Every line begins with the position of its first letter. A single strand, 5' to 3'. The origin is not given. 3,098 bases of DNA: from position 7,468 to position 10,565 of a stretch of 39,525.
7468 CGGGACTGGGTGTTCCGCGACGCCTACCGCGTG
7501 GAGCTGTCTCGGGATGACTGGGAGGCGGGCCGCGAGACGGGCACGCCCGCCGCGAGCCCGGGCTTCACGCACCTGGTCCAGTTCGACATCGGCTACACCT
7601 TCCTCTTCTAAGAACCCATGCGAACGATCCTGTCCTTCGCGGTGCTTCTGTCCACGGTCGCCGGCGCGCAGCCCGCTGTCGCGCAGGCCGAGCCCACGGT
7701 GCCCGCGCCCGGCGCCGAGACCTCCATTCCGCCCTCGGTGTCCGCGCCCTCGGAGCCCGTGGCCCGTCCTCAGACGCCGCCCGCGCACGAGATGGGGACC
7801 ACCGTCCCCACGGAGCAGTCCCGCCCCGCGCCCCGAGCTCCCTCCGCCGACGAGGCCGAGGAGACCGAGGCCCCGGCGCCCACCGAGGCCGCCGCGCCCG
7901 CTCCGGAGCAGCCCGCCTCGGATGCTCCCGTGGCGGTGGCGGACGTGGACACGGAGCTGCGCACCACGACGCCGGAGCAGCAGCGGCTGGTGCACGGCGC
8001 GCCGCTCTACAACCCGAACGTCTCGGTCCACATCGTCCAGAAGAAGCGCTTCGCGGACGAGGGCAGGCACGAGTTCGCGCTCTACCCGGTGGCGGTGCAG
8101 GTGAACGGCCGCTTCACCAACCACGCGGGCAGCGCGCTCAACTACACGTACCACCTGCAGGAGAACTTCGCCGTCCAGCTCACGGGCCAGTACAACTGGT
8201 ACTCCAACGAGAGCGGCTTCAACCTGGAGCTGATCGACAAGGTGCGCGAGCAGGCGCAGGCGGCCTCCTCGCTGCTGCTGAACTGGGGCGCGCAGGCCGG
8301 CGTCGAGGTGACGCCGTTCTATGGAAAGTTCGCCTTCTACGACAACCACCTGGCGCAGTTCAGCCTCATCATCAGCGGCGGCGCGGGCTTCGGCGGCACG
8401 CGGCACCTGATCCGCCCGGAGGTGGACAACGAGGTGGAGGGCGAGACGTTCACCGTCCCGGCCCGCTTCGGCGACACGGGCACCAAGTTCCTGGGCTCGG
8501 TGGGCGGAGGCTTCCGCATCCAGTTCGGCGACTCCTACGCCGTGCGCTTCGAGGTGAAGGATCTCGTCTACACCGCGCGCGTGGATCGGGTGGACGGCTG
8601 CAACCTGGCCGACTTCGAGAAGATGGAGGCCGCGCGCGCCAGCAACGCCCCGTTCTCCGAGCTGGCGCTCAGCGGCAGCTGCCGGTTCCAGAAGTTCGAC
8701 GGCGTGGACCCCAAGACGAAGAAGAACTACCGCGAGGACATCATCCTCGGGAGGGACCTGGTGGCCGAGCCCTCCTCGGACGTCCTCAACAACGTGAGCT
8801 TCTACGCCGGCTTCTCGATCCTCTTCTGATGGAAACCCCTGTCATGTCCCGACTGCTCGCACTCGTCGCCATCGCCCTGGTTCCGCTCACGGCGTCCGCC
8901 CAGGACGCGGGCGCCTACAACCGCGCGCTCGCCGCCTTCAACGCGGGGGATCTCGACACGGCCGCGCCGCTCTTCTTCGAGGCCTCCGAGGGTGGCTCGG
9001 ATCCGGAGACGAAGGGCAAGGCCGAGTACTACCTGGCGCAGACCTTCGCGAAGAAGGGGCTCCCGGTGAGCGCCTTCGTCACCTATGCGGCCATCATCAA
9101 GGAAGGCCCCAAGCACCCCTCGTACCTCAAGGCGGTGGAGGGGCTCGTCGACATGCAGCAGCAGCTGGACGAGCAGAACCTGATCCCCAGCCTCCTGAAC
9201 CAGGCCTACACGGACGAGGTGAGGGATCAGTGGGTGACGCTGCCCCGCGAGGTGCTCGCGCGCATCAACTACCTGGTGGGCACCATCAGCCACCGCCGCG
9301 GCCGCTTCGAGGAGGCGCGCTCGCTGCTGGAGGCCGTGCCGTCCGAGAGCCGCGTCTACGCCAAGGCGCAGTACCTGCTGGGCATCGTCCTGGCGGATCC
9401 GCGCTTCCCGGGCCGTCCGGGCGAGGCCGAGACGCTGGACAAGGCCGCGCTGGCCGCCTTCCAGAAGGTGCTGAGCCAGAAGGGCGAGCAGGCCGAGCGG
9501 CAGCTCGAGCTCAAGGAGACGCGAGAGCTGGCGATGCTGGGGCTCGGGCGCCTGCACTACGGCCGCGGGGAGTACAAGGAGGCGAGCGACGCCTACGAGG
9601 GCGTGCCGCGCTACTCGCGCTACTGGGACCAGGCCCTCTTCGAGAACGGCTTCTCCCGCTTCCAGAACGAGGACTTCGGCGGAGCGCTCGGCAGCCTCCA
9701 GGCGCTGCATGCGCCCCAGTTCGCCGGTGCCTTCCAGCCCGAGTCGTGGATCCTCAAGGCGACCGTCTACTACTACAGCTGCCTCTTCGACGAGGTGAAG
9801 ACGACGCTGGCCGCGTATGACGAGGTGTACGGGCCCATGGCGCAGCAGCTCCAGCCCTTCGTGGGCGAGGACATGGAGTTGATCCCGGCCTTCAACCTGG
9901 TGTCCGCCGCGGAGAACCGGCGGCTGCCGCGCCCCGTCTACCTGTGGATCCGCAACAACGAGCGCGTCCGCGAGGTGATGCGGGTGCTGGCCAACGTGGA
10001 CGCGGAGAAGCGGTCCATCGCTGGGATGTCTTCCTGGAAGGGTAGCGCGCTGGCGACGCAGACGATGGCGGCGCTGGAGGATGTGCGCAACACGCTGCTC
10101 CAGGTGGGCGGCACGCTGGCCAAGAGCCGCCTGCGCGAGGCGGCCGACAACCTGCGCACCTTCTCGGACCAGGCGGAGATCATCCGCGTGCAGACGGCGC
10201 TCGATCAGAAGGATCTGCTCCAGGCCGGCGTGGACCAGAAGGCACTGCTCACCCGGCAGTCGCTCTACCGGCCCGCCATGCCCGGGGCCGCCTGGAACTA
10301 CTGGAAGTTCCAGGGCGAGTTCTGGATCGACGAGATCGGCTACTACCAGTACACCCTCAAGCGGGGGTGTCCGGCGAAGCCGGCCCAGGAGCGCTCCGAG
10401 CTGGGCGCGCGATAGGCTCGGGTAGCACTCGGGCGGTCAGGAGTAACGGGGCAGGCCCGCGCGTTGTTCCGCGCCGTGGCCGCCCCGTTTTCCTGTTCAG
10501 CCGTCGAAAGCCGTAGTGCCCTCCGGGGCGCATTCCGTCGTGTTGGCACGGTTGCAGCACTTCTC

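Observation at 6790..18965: Complete contiguous eight-gene Glt/Nfs-type trans-envelope machine (nfsA-H-like order)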

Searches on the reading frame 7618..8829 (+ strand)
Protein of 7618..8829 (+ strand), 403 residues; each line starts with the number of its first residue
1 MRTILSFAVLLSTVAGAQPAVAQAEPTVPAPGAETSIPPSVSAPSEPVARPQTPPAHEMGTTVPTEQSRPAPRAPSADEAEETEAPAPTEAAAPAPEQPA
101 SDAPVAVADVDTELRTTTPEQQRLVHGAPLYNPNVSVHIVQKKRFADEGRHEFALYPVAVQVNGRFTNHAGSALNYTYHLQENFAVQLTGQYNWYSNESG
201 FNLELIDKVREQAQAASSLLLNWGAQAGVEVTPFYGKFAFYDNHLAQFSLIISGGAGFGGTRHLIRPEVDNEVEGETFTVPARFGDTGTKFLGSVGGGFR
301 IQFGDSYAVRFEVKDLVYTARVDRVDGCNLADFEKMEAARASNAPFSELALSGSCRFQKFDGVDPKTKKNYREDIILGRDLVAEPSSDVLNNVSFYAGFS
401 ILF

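Call 4: search_protein_families(library=pfam, proteins=[window:7618-8829:+], max_evalue=0.01)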
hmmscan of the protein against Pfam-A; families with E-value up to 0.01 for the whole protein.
window:7618-8829:+ (403 aa): 0 families

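Call 5: search_protein_families(library=ncbifam, proteins=[window:7618-8829:+], max_evalue=0.01)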
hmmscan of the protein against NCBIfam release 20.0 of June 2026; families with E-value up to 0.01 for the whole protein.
window:7618-8829:+ (403 aa): 1 family
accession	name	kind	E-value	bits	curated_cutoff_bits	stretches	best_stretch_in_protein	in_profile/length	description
TIGR04565.1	OMP_myx_plus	subfamily_domain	1.8e-17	63.8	60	1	160-324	3-143/161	outer membrane beta-barrel domain-containing protein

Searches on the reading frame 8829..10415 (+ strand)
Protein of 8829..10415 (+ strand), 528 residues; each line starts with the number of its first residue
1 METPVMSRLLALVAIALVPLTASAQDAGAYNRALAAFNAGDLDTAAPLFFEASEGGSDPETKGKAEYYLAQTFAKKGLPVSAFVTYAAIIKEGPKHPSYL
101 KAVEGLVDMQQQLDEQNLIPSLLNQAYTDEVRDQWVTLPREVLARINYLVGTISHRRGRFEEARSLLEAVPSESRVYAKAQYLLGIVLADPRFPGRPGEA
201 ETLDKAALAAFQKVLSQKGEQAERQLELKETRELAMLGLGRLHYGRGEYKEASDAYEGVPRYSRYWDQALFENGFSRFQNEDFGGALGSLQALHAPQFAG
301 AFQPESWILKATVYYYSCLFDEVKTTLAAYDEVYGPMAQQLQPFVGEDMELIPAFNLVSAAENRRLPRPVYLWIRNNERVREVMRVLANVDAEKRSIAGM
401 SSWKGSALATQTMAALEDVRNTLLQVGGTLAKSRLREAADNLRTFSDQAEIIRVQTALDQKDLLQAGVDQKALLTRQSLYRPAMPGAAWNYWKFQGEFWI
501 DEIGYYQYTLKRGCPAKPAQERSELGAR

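Call 4: search_protein_families(library=pfam, proteins=[window:8829-10415:+], max_evalue=0.01)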
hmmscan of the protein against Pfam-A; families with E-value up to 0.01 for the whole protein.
window:8829-10415:+ (528 aa): 9 families
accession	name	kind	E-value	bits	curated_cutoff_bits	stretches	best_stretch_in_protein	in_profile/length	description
PF14559.12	TPR_19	-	1.4e-08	35.3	25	0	207-261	10-53/68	Tetratricopeptide repeat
PF13428.12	TPR_14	-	1.6e-05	25.6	23.5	0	151-170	8-27/44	Tetratricopeptide repeat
PF13374.12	TPR_10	-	0.00014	22.2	27.5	0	235-257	4-26/42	Tetratricopeptide repeat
PF13424.12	TPR_12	-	0.00022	21.8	30.1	0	144-212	3-76/77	Tetratricopeptide repeat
PF13432.12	TPR_16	-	0.00032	21.5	32.7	0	30-97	1-65/65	Tetratricopeptide repeat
PF13174.12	TPR_6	-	0.00052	20.9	26.3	0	235-258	2-25/33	Tetratricopeptide repeat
PF07719.23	TPR_2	-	0.00085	19.7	27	0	236-257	4-25/34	Tetratricopeptide repeat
PF07721.20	TPR_4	-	0.00098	20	27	0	155-169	12-26/26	Tetratricopeptide repeat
PF00515.34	TPR_1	-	0.0052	17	27.8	0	237-257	5-25/34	Tetratricopeptide repeat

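Call 5: search_protein_families(library=ncbifam, proteins=[window:8829-10415:+], max_evalue=0.01)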
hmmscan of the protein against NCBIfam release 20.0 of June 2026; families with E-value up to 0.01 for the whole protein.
window:8829-10415:+ (528 aa): 7 families
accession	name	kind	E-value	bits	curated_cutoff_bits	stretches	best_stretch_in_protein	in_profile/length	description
NF033756.1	gliding_GltC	equivalog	4.3e-65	220.6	450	1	18-515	109-620/622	adventurous gliding motility protein GltC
NF047507.1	TPR_BatC_Lepto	exception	9.8e-08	31.7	175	1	30-116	62-149/214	TPR repeat-containing protein BatC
TIGR02795.1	tol_pal_ybgF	equivalog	2.7e-05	24.7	90.1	1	29-115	5-91/119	tol-pal system protein YbgF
NF052312.1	T9SS_PorW_SprE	equivalog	5.6e-05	22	250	1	23-167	176-313/716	type IX secretion system periplasmic lipoprotein PorW/SprE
NF002725.1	PRK02603.1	equivalog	0.00032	20.8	143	1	11-118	19-127/173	photosystem I assembly protein Ycf3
TIGR02917.1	PEP_TPR_lipo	equivalog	0.0004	18.4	312.2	0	147-187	264-304/899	XrtA/PEP-CTERM system TPR-repeat protein PrsT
TIGR03302.1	OM_YfiO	subfamily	0.0037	16.8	81.4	0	24-111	31-120/239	outer membrane protein assembly factor BamD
